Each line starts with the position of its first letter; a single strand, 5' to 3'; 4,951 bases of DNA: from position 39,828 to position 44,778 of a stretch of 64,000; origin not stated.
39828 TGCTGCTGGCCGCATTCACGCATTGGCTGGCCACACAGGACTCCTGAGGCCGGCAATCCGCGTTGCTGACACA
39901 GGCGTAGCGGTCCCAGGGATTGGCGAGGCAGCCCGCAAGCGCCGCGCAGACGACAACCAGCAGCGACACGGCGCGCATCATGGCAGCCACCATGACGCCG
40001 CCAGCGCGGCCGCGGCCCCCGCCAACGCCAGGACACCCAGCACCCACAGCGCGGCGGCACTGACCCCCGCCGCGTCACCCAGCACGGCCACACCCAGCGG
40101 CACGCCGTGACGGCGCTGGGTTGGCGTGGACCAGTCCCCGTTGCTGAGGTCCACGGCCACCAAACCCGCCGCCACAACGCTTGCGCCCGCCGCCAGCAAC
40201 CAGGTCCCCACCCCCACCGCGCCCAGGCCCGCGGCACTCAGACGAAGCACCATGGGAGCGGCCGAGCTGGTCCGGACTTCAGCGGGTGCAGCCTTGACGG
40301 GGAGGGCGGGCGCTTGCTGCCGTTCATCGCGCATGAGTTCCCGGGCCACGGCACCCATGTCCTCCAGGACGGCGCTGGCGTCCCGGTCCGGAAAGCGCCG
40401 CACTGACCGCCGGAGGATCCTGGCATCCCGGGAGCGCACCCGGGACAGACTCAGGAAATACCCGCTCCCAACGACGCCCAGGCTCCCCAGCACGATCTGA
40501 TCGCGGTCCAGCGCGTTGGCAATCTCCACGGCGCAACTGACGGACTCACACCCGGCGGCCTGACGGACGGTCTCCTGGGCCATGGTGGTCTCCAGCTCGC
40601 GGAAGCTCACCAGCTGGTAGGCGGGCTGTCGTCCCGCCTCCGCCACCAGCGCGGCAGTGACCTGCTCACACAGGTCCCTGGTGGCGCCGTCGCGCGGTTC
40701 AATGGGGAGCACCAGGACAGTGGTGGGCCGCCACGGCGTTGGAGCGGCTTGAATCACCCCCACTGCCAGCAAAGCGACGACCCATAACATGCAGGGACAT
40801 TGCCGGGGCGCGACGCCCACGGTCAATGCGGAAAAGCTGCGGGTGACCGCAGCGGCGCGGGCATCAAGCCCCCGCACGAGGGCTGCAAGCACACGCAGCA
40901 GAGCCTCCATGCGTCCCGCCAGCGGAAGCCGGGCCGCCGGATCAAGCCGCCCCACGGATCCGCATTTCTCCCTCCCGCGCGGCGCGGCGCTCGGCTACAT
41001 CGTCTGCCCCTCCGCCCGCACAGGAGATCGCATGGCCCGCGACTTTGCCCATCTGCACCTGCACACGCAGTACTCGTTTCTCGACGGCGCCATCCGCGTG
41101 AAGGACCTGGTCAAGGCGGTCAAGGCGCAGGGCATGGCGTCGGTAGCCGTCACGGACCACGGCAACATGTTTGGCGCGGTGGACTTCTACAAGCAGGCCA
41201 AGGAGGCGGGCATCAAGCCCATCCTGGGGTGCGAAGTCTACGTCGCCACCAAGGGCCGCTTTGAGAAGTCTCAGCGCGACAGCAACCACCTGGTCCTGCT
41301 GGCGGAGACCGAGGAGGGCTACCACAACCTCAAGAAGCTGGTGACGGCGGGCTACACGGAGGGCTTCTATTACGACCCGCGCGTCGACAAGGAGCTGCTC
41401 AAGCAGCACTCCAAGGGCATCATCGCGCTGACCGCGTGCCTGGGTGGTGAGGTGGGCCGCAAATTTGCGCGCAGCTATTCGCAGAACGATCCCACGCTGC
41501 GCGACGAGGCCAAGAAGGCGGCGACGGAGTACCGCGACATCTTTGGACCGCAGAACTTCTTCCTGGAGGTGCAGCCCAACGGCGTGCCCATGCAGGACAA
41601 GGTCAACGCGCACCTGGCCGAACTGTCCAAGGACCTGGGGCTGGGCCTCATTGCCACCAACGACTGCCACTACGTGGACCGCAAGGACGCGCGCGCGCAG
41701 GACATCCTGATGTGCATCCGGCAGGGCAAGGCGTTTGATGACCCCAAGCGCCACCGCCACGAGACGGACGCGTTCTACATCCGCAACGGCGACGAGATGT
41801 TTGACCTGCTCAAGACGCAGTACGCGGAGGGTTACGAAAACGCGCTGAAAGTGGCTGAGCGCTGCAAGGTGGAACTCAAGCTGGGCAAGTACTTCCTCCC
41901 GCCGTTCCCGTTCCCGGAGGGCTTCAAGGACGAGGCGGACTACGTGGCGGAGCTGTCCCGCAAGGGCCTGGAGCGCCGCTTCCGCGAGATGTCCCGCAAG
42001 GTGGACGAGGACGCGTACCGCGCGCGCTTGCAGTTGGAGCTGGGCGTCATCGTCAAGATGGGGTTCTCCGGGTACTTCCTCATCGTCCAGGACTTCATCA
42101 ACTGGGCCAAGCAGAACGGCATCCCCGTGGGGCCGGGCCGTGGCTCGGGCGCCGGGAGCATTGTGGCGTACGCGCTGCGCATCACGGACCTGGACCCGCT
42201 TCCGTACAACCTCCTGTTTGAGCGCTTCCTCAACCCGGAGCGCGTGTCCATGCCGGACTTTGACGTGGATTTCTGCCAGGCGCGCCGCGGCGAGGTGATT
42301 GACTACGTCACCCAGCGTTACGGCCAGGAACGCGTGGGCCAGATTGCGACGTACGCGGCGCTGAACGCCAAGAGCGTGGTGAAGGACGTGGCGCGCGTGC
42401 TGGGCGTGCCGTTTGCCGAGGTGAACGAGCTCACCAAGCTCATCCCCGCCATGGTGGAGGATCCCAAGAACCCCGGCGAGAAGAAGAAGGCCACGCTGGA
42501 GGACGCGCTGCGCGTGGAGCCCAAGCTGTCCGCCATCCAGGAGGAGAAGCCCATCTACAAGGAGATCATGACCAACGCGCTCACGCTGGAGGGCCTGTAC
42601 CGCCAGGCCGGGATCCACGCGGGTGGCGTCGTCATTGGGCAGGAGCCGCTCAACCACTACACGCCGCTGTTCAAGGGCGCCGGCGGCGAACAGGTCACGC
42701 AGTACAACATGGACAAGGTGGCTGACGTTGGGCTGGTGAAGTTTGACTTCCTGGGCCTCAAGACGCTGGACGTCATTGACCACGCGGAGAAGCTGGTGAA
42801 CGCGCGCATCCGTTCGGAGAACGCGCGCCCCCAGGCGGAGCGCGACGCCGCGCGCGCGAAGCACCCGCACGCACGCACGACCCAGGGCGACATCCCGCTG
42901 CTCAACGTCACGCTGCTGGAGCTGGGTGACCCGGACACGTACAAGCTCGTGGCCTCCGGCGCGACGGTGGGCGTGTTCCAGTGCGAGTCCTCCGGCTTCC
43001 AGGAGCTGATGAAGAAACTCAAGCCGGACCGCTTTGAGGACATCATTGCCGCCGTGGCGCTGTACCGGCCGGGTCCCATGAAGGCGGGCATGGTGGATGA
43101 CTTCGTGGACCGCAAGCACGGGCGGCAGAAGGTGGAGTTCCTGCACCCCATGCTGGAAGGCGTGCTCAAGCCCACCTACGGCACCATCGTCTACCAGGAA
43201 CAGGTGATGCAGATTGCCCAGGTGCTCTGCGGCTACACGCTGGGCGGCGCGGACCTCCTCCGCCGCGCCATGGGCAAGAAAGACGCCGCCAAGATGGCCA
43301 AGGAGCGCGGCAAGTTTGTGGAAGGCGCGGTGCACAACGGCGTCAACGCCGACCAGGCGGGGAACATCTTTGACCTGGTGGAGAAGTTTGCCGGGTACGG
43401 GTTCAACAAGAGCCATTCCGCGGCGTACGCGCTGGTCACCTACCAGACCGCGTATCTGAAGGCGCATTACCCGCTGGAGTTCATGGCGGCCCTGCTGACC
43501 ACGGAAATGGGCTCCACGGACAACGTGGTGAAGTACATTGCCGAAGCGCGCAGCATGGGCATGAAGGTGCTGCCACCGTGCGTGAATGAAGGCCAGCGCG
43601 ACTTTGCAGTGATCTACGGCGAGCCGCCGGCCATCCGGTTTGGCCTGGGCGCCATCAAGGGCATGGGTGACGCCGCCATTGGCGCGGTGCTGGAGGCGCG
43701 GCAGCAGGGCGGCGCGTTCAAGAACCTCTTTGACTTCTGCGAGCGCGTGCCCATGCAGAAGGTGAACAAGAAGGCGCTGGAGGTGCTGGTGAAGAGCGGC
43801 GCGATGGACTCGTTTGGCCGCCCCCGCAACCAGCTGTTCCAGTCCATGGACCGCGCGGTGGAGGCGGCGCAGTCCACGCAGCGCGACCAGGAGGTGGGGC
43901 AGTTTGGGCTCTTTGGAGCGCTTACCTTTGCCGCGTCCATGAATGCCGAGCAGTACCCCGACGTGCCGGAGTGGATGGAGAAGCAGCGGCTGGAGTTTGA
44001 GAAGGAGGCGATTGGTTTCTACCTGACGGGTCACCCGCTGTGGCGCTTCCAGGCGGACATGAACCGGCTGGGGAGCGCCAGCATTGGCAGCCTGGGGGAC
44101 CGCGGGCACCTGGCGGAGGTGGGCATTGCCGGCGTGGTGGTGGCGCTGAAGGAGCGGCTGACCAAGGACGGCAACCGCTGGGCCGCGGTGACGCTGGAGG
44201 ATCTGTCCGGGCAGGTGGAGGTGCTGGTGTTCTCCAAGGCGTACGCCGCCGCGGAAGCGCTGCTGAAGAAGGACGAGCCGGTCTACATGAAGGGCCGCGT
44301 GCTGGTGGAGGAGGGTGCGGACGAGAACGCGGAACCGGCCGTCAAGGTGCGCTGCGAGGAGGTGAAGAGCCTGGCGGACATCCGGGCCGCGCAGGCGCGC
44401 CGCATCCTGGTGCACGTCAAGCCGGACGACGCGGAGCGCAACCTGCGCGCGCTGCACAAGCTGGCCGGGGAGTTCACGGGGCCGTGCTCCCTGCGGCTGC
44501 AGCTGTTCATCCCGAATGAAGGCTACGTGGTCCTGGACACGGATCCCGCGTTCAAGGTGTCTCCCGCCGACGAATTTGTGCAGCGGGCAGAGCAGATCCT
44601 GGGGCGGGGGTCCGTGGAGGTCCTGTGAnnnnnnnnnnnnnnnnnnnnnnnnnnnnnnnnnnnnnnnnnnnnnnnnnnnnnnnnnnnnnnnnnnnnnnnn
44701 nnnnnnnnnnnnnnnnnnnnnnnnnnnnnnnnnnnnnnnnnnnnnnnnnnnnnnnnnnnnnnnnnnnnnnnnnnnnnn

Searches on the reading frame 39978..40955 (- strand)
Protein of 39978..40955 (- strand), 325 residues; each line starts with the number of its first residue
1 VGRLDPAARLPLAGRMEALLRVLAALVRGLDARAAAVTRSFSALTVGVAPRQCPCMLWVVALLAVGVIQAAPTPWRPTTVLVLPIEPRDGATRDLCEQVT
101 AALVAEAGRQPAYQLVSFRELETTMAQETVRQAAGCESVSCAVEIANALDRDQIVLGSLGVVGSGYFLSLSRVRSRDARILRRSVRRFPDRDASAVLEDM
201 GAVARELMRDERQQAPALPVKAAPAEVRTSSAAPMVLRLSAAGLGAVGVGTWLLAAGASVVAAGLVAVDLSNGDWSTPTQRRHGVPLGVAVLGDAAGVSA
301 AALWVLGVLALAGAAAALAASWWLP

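Call 7: search_protein_families(library=pfam, proteins=[window:39978-40955:-], max_evalue=1)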
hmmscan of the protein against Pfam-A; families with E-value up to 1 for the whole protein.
window:39978-40955:- (325 aa): 0 families

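Call 8: search_protein_families(library=ncbifam, proteins=[window:39978-40955:-], max_evalue=1)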
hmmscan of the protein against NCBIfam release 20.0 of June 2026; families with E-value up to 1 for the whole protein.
window:39978-40955:- (325 aa): 0 families

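Call 19: find_homologous_proteins(query=window:39978-40790:-)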
Query window:39978-40790:- (270 aa): 1 proteins with E <= 0.001 among 8000 candidates.
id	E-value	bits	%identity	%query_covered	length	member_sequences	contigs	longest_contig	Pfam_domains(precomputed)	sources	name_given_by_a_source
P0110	8.8e-162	555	100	100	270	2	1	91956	-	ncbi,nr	ncbi:MAG: hypothetical protein HY904_02080 [Deltaproteobacteria bacterium]|nr:hypothetical protein [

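Call 71: predict_structure(alignment_id=A3)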
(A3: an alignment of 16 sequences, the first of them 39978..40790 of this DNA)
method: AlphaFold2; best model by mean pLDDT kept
length: 270 residues; sequences in the alignment: 16
mean_pLDDT: 76.0   pTM: 0.56
mean pLDDT of the five models: 76.0, 75.0, 72.8, 72.4, 72.3
residues with pLDDT >= 90: 101; 70-90: 77; 50-70: 47; < 50: 45
segments of 3 or more residues with pLDDT < 50: 166-169, 171-174, 177-190, 221-237
pLDDT, mean of each block of 10 residues (from residue 1): 65 69 94 96 97 95 85 74 84 92 97 97 95 96 97 77 50 48 42 60 73 60 43 47 67 78 72
secondary structure, 60 per line:
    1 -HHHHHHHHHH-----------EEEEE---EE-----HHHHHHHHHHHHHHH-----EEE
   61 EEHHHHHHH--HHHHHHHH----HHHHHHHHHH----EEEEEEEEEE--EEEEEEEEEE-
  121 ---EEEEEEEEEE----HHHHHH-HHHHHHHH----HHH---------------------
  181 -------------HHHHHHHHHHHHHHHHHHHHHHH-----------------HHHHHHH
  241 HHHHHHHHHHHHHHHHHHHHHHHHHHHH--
elements in order: H2-11 E23-27 H38-52 E58-62 H63-69 H72-79 H84-93 E98-107 E110-119 E124-133 H138-143 H145-152 H194-216 H234-268

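Call 72: search_protein_representatives(protein=window:39978-40790:-)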
Query: 270 residues. Proteins with E-value up to 0.001 (for the whole library): 2461; up to 1e-10: 196; up to 1e-30: 5. The best 150 are listed.
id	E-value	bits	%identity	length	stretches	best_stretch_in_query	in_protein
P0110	2.8e-162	554.6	100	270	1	1-270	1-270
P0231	8.6e-39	150.1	28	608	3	4-169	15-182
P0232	3.1e-33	131.9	41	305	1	22-266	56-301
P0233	6.9e-31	124.2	46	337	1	11-155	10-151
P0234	9.2e-31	123.8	40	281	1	21-270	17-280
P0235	1.9e-30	122.8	42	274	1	16-268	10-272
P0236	5.9e-30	121.2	41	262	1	19-265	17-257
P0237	8.0e-30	120.7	38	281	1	17-261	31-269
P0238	1.2e-29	120.2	36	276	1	4-270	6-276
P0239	2.3e-29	119.2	40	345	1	10-173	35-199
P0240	2.6e-29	119.1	41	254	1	14-265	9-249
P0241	3.4e-29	118.7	41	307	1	13-177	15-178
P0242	4.3e-29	118.3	39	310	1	15-204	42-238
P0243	6.0e-29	117.9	44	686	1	12-169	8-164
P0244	6.8e-29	117.7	38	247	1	10-241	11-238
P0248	5.7e-28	114.7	37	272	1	7-268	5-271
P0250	1.3e-27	113.5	36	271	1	4-269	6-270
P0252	2.3e-27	112.7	39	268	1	7-267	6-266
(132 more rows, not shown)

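Call 73: find_encoding_contigs(protein=P0234, flank=4000, max_places=2)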
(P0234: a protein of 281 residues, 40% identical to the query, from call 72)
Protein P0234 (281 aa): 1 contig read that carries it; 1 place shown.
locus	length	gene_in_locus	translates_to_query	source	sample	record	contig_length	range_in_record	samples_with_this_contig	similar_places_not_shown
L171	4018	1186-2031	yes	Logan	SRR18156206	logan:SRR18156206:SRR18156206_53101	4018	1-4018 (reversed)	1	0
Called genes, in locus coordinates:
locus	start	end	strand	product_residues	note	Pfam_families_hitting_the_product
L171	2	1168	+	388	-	?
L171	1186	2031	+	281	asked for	-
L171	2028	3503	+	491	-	PF25390:WD40_RLD, PF00415:RCC1 (faint), PF25390:WD40_RLD, PF13540:RCC1_2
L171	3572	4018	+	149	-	?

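Call 76: find_encoding_contigs(protein=P0238, flank=4000, max_places=2)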
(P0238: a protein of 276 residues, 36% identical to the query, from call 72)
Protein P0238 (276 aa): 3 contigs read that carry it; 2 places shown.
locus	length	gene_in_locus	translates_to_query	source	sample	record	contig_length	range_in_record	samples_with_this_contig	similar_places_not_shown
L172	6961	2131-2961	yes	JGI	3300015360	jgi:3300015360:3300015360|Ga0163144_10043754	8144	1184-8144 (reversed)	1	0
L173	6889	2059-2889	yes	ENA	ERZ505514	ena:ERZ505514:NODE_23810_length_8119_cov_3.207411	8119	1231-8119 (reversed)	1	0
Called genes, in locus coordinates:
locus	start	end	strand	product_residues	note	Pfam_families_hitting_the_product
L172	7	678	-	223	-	-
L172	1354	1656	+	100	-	-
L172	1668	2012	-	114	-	-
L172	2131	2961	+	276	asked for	-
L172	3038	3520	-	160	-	-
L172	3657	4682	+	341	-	PF00415:RCC1 (faint), PF25390:WD40_RLD, PF13540:RCC1_2, PF25390:WD40_RLD, PF13540:RCC1_2 (weak)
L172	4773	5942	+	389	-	-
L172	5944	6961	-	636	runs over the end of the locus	PF19363:DUF5939, PF00211:Guanylate_cyc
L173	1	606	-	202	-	?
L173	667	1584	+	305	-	PF01636:APH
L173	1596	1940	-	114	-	-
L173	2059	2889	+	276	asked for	-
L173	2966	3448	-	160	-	-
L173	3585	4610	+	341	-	PF00415:RCC1 (faint), PF25390:WD40_RLD, PF13540:RCC1_2, PF25390:WD40_RLD, PF13540:RCC1_2 (weak)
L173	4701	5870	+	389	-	-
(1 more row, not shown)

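Call 77: find_encoding_contigs(protein=P0252, flank=4000, max_places=2)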
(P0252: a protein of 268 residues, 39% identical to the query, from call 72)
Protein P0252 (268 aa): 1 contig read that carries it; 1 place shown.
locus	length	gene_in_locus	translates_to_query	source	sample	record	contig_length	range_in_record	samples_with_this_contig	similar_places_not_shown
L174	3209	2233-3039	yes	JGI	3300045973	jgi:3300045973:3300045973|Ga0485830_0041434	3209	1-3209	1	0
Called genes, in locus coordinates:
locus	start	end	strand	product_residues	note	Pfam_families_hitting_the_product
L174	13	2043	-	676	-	-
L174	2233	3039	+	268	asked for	-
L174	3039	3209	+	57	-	?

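Call 85: search_protein_families(library=pfam, proteins=[L172:2958-4682:+], max_evalue=0.001)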
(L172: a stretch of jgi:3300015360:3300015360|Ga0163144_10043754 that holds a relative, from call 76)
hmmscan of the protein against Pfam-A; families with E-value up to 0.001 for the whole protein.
L172:2958-4682:+ (574 aa): 3 families
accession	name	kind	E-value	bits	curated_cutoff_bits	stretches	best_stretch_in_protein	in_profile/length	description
PF25390.1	WD40_RLD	-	4.1e-43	148.5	150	2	152-390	101-326/363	RCC1-like domain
PF13540.12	RCC1_2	-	1.6e-36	123.6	22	5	253-279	4-30/30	Regulator of chromosome condensation (RCC1) repeat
PF00415.24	RCC1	-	2.5e-24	86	21.7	2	217-262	3-49/50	Regulator of chromosome condensation (RCC1) repeat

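Call 100: list_cluster_members(proteins=[P0232, P0234, P0235, P0236, P0237, P0238, P0240, P0248, P0250, P0252])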
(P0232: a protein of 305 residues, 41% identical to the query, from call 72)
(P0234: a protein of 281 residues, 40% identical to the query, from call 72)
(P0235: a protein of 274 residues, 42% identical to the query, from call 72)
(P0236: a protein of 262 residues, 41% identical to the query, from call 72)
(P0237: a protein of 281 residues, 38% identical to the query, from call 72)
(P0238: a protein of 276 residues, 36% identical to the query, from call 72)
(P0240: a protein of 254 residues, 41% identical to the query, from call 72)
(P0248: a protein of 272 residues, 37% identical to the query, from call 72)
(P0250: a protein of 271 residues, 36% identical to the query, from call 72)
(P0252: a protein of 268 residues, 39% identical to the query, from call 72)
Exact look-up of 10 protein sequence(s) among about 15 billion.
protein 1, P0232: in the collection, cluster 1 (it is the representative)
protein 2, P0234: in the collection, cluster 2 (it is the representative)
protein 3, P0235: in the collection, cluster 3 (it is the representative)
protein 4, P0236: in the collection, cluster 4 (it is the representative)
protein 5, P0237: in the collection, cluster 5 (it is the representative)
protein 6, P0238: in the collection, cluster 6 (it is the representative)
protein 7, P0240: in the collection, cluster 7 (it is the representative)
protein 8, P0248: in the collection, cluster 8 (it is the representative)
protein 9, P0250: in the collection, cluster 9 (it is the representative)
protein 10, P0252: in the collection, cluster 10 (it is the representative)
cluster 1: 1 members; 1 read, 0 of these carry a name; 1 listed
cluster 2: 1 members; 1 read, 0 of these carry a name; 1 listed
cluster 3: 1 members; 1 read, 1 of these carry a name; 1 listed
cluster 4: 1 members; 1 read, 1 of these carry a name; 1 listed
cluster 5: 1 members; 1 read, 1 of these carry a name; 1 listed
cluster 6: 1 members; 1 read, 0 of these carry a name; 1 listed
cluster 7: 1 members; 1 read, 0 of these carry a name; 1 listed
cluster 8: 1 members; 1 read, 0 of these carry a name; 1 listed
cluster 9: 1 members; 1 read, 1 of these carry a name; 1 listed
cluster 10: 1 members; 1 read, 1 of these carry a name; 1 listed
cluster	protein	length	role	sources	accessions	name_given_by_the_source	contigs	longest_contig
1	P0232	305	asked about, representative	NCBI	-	-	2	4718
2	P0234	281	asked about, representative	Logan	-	-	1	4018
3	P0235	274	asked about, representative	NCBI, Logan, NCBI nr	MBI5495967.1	MAG: hypothetical protein HY904_13160 [Deltaproteobacteria bacterium] | hypothetical protein [Deltaproteobacteria bacterium]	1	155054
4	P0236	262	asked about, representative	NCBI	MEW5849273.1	MAG: hypothetical protein AB2A00_10685 [Myxococcota bacterium]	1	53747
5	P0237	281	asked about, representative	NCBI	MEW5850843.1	MAG: hypothetical protein AB2A00_18805 [Myxococcota bacterium]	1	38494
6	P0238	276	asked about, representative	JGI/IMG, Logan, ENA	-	-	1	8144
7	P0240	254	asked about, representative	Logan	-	-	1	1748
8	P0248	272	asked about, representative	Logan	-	-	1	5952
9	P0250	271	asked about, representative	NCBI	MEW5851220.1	MAG: hypothetical protein AB2A00_20700 [Myxococcota bacterium]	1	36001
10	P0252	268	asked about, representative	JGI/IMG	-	hypothetical protein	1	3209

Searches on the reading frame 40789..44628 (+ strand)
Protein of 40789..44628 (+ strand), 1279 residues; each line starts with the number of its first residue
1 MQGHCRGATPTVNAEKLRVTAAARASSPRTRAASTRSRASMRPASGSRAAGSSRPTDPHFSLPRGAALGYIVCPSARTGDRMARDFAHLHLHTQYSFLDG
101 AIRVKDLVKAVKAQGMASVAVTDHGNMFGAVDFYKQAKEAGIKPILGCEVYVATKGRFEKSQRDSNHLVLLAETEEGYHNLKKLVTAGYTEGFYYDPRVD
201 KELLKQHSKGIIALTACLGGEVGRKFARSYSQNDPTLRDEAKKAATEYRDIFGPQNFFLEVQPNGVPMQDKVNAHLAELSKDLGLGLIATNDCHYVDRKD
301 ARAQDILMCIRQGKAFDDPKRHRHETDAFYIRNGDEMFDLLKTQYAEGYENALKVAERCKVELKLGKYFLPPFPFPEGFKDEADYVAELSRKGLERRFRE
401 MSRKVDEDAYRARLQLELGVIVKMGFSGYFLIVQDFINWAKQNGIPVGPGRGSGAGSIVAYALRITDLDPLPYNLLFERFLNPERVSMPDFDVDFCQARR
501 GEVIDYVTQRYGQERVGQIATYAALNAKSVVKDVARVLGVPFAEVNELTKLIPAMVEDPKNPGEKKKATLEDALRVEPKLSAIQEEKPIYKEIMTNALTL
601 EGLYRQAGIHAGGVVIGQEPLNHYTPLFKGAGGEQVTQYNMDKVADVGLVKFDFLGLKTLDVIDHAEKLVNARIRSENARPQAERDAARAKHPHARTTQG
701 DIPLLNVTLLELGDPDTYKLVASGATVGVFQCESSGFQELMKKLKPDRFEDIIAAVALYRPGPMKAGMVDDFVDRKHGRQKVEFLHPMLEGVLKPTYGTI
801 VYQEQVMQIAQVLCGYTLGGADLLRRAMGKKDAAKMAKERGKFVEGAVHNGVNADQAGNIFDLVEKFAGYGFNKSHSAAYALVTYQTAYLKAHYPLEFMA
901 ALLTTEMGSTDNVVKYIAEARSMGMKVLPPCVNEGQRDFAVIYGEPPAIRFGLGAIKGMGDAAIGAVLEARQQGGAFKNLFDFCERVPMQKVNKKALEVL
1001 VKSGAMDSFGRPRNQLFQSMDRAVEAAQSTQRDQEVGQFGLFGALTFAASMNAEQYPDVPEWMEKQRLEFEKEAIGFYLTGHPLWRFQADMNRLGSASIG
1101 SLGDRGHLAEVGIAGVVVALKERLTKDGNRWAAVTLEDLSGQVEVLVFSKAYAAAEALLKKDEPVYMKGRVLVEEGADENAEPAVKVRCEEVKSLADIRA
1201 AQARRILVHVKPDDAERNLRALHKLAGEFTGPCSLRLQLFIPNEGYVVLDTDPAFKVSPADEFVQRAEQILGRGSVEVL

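Call 13: search_protein_families(library=pfam, proteins=[window:40789-44628:+], max_evalue=0.01)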
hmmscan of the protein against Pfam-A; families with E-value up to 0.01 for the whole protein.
window:40789-44628:+ (1279 aa): 6 families
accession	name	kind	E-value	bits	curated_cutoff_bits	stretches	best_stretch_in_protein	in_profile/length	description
PF07733.18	DNA_pol3_alpha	-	3e-95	319.2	23.9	1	385-656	2-260/260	Bacterial DNA polymerase III alpha NTPase domain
PF17657.6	DNA_pol3_finger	-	3.7e-59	199.2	22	1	705-851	20-166/166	Bacterial DNA polymerase III alpha subunit finger domain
PF02811.25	PHP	-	5.7e-59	199.6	26.4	1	88-263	1-163/164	PHP domain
PF14579.12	HHH_6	-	2.8e-28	98.4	25.6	1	924-1016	1-90/90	Helix-hairpin-helix motif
PF01336.31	tRNA_anti-codon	-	1e-07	32.2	27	1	1113-1188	3-68/75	OB-fold nucleic acid binding domain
PF13452.11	FAS1_DH_region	-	0.0031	18.1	22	1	224-317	20-104/132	FAS1-like, dehydratase domain region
